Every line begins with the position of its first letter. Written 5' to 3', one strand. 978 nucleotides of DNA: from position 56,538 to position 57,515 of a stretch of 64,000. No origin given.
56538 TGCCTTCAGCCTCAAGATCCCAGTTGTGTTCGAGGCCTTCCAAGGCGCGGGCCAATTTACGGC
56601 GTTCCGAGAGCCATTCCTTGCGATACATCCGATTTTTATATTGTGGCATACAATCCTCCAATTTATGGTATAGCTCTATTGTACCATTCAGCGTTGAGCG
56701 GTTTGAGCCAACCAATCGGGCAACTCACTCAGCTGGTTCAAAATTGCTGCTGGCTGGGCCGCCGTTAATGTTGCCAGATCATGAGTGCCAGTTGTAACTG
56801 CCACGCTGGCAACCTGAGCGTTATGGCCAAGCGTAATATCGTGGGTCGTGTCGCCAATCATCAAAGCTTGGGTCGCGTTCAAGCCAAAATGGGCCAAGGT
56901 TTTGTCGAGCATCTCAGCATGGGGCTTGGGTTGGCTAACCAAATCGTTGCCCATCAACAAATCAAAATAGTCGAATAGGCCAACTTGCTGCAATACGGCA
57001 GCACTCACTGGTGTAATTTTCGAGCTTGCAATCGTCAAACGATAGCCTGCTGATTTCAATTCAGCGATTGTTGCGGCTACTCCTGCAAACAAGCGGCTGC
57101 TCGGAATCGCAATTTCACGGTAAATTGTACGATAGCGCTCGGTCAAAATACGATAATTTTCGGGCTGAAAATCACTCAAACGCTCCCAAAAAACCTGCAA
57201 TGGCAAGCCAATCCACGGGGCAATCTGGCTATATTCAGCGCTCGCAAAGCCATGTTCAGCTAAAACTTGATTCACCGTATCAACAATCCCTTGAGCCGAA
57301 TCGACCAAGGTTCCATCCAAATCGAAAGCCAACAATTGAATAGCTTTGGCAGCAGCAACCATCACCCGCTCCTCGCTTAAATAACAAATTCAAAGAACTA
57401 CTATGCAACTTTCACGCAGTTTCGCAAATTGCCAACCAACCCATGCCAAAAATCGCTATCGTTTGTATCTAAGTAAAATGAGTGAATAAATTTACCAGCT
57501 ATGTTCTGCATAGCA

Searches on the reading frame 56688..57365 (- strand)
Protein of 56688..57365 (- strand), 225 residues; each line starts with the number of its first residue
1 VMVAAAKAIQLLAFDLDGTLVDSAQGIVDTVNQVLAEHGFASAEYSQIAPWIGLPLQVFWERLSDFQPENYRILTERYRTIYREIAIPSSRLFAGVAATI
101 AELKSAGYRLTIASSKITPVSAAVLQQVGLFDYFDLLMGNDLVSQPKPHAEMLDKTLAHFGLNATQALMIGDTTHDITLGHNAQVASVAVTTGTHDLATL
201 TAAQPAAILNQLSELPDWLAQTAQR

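Call 50: search_protein_families(library=pfam, proteins=[window:56688-57365:-], max_evalue=0.001)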
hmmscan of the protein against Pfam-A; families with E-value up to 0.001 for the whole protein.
window:56688-57365:- (225 aa): 5 families
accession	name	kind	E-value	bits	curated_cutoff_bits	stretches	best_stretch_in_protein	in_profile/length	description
PF13419.12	HAD_2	-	9.3e-39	133.8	23.8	1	14-190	3-178/178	Haloacid dehalogenase-like hydrolase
PF00702.32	Hydrolase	-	8.1e-27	95.3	26.4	1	9-183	1-190/191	haloacid dehalogenase-like hydrolase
PF13242.12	Hydrolase_like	-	8.7e-15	54.8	22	1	147-215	4-75/75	HAD-hyrolase-like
PF12710.13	HAD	-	1e-09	39.5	27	1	13-179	2-187/189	haloacid dehalogenase-like hydrolase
PF08282.18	Hydrolase_3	-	0.00014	22.1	20.9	0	12-34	1-23/255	haloacid dehalogenase-like hydrolase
